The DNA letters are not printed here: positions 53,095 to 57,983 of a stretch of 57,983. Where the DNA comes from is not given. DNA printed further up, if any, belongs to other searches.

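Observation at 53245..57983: A 4.7-kb uninterrupted reading frame missing from the ORF track: a giant exoprotein running off the window end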

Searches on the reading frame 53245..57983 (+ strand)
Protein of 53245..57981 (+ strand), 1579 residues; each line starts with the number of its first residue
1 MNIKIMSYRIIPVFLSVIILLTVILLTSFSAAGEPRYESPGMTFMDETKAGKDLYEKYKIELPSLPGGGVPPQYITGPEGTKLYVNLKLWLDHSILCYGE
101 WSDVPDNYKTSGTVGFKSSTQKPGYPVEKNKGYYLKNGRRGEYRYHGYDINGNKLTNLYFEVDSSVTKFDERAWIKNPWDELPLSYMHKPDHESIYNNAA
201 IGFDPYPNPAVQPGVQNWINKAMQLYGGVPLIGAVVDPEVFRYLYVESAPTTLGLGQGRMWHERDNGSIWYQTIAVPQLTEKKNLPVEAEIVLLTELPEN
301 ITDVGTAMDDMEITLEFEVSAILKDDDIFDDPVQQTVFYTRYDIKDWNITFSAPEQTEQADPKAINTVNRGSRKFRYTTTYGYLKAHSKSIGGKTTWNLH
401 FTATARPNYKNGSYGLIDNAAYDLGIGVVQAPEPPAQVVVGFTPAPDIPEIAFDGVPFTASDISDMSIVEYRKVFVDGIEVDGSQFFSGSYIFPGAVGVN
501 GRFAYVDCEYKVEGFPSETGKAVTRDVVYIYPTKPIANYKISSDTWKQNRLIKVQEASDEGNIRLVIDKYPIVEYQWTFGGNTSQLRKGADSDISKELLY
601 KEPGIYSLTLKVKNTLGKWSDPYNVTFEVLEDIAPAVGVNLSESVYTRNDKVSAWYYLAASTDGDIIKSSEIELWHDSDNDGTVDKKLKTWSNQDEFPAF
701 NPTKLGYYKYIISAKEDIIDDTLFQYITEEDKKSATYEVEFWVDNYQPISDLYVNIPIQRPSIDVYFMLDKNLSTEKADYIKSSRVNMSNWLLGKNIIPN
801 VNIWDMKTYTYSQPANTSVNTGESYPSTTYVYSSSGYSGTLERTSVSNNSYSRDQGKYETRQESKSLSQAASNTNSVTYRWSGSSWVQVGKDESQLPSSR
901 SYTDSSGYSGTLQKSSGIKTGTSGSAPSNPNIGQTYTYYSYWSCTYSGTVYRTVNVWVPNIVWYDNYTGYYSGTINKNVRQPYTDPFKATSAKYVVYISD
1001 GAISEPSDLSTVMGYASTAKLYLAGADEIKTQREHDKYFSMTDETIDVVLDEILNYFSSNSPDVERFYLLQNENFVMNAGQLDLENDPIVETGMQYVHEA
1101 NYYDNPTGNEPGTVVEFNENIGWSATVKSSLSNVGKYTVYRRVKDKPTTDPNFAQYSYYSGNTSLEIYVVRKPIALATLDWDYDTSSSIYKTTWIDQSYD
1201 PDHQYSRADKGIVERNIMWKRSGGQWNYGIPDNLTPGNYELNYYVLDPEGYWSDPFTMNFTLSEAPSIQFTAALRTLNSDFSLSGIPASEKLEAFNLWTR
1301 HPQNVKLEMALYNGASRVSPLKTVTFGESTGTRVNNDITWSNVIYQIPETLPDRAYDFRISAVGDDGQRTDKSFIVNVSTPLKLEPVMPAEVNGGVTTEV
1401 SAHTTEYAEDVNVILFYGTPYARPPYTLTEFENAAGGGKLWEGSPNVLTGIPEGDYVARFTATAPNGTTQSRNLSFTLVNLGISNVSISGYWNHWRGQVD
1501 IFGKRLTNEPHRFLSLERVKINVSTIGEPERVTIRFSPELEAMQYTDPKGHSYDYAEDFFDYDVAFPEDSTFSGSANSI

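Call 4: search_protein_families(library=pfam, proteins=[window:53245-57983:+], max_evalue=1)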
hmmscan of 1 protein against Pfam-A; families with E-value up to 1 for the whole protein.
window:53245-57983:+ (1579 aa): 6 families
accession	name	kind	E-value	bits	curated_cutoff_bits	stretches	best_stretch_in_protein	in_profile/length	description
PF00801.26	PKD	-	4.1e-05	23.9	23.5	1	571-626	28-79/80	PKD domain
PF18911.6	PKD_4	-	0.00014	22.3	27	1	571-620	33-76/85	PKD domain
PF15418.12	DUF4625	-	0.00062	20.5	27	1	1226-1251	95-120/131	Domain of unknown function (DUF4625)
PF07495.19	Y_Y_Y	-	0.00067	19.9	26.6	1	601-630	35-65/65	Y_Y_Y domain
PF19077.6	Big_13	-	0.0083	17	27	0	1220-1254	58-92/102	Bacterial Ig-like domain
PF23140.1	Gp80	-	0.24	12.2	27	1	824-889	21-86/128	Podophage GP4 fiber I protein gp80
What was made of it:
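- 54955..55122 (+): PKD-like Ig module (aa 571-626). Pfam PF00801 at 23.9 bits against a 23.5 cutoff; PKD_4 and Y_Y_Y are sub-threshold (call 4).
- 56752..57030 (+): Second PKD/Ig-like module (aa 1170-1262), within the C-terminal Ig-like stalk (aa 1067-1579). Sub-threshold Pfam DUF4625 and Big_13 hits at aa 1220-1254 (call 4).
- On TadG / TadE-like pseudopilins: No TadE or Tad Pfam hit at E≤1 (call 4).
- On PKD domain (PF00801): Marginal (call 4).
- On SLH-domain wall-anchored proteins: No SLH hit in the giant protein (call 4).
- Checked: PKD-like module: 54967-55131 overlaps a Pfam PKD hit at aa 571-626, which is marginal (23.9 bits against a 23.5 cutoff, call 4).
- No Pfam glycoside-hydrolase or carbohydrate-binding-module model hits the protein (call 4).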

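Call 6: find_homologous_proteins(query=window:53245-57983:+)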
Query window:53245-57983:+ (1579 aa): 39 proteins with E <= 0.001 among 8000 candidates.
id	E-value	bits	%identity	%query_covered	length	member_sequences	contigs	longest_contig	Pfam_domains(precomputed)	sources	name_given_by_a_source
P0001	0.0e+0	3558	97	100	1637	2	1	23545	-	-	-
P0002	0.0e+0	2410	67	100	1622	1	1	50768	-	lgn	-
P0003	0.0e+0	2391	65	99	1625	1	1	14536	PF07495.20,PF15418.13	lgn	-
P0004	0.0e+0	2347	66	100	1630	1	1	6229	-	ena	-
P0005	0.0e+0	2339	64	99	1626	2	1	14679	PF00801.27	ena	-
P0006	0.0e+0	2306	63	100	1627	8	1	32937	PF07495.20,PF15418.13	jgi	jgi:hypothetical protein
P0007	0.0e+0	2294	63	100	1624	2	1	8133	PF07495.20,PF15418.13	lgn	-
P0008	0.0e+0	2249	63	100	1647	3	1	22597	PF15418.13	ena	-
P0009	0.0e+0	2165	60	100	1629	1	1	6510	-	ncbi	-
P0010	0.0e+0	2148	62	99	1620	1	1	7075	PF07495.20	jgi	-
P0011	0.0e+0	2130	61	98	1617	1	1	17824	PF07495.20,PF00801.27,PF19077.7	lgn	-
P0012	0.0e+0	2121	61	100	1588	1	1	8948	-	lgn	-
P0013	0.0e+0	2111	61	99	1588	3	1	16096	PF15418.13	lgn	-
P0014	0.0e+0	2034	59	99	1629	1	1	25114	PF15418.13,PF19077.7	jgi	-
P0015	0.0e+0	2006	58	99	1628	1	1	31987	PF07495.20,PF15418.13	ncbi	-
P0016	0.0e+0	2006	56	99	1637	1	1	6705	PF07495.20,PF15418.13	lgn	-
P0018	0.0e+0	1846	55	99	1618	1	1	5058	PF00801.27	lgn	-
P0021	0.0e+0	1613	52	94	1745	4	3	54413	PF00801.27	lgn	-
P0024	0.0e+0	1168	43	91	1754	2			PF00801.27,PF19077.7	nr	nr:transcriptional regulator [Ruminiclostridium sufflavum]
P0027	0.0e+0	1109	40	93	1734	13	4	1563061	-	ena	-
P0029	0.0e+0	1065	39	96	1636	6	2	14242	PF00801.27,PF19077.7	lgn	-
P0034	2.9e-227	776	34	94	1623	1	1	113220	-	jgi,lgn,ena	-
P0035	5.6e-199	682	37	62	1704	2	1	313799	PF00801.27,PF18911.7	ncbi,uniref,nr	ncbi:hypothetical protein D3P08_10810 [Paenibacillus nanensis]|uniref:PKD domain-containing protein 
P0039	9.7e-160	552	33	68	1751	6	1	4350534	-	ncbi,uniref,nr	ncbi:Athe_2463 domain-containing protein [Vallitalea guaymasensis]|uniref:Athe_2463 domain-containin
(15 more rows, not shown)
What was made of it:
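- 54955..55122 (+): Several homologues carry precomputed PKD hits (call 6).
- Closest known: NCBIfam NF047340 'Athe_2463 domain-containing protein'. Same: Two distant full-length homologues already carry this name (call 6).
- PKD/Ig-like modules are present (calls 4, 6).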

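Call 9: search_protein_families(library=ncbifam, proteins=[window:53245-57983:+], max_evalue=0.01)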
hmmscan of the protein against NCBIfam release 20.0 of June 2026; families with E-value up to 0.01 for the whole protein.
window:53245-57983:+ (1579 aa): 1 family
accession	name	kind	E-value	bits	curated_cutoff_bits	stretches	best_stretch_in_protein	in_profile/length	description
NF047340.1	Athe_2463_dom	domain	1.6e-39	136.2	36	1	86-273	2-175/177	Athe_2463 domain-containing protein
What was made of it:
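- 53500..54063 (+): Athe_2463 domain (aa 86-273), inside a compact α+β head module (aa 34-292). Glu142 and His262 are invariant, and many Tyr/Trp residues are conserved. NCBIfam NF047340, E 1.6e-39, 136 bits against a cutoff of 36 (call 9).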

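Call 14: find_encoding_contigs(protein=P0001, flank=10000, max_places=2)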
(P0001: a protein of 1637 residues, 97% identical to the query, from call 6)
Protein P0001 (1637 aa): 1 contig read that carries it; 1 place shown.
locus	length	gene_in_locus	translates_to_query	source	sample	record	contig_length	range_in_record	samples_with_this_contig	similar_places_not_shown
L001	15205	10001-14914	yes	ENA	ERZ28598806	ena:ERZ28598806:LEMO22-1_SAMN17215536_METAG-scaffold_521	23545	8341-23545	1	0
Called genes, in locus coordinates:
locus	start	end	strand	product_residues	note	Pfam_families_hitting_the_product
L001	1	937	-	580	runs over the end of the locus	PF01841:Transglut_core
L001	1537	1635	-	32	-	-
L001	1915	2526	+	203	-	PF07238:PilZ (weak)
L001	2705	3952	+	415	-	-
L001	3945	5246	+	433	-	PF00437:T2SSE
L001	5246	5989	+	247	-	PF00482:T2SSF (weak)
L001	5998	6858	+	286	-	PF00482:T2SSF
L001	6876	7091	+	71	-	PF16982:Flp1_like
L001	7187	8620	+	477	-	-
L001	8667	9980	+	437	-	PF00395:SLH (weak)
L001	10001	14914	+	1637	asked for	-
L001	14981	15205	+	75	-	?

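Call 15: find_encoding_contigs(protein=P0039, flank=10000, max_places=2)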
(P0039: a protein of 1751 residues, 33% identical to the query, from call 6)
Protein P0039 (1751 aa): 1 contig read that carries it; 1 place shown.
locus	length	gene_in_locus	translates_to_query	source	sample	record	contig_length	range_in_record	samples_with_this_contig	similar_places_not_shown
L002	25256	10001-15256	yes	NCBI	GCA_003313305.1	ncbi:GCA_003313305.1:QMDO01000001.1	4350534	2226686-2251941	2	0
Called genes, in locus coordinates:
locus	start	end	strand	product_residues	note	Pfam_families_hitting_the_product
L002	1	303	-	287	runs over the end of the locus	-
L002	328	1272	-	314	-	-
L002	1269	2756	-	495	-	PF00437:T2SSE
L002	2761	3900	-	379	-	-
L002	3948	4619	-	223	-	PF08666:SAF (weak), PF13144:ChapFlgA (weak)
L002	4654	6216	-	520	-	PF00069:Pkinase, PF07714:PK_Tyr_Ser-Thr, PF03109:ABC1 (weak)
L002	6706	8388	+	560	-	PF00395:SLH, PF08534:Redoxin, PF00085:Thioredoxin (faint), PF00578:AhpC-TSA, PF13098:Thioredoxin_2, PF13905:Thioredoxin_8 (weak)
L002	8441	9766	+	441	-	PF00395:SLH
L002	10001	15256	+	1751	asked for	-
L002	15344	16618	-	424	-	PF00709:Adenylsucc_synt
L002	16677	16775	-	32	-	-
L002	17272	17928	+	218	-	PF05389:MecA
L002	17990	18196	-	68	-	PF08984:DUF1858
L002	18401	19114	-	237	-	PF00392:GntR, PF07702:UTRA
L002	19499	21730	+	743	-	PF02901:PFL-like, PF01228:Gly_radical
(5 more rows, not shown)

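Call 16: search_solved_structures(query=P0001, max_evalue=1)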
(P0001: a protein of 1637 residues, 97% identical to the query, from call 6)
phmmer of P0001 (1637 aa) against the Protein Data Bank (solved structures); distinct sequences matched with E-value up to 1: 0.

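Call 26: find_encoding_contigs(protein=P0027, flank=10000, max_places=1)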
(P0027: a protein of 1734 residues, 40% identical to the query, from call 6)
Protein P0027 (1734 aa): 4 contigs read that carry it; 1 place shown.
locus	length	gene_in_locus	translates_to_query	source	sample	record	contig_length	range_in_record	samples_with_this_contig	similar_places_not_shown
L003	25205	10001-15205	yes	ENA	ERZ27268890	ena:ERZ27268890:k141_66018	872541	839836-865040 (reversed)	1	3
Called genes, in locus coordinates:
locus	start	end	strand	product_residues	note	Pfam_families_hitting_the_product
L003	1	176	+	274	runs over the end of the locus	PF01149:Fapy_DNA_glyco (faint), PF06831:H2TH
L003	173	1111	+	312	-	PF01636:APH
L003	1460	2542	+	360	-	PF00266:Aminotran_5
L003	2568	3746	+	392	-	PF00389:2-Hacid_dh, PF02826:2-Hacid_dh_C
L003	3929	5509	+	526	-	PF00245:Alk_phosphatase, PF01676:Metalloenzyme (weak)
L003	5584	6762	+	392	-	PF07907:YibE_F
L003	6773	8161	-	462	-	PF02310:B12-binding (weak), PF04055:Radical_SAM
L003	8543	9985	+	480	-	PF00395:SLH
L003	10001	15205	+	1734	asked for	-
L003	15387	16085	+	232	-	PF00072:Response_reg, PF00486:Trans_reg_C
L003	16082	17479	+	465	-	PF00672:HAMP (weak), PF00512:HisKA, PF02518:HATPase_c, PF14501:HATPase_c_5 (weak)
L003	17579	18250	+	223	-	-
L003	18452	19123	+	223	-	PF00072:Response_reg, PF00486:Trans_reg_C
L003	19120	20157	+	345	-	PF00672:HAMP, PF00512:HisKA, PF02518:HATPase_c, PF14501:HATPase_c_5 (weak)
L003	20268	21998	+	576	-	PF00501:AMP-binding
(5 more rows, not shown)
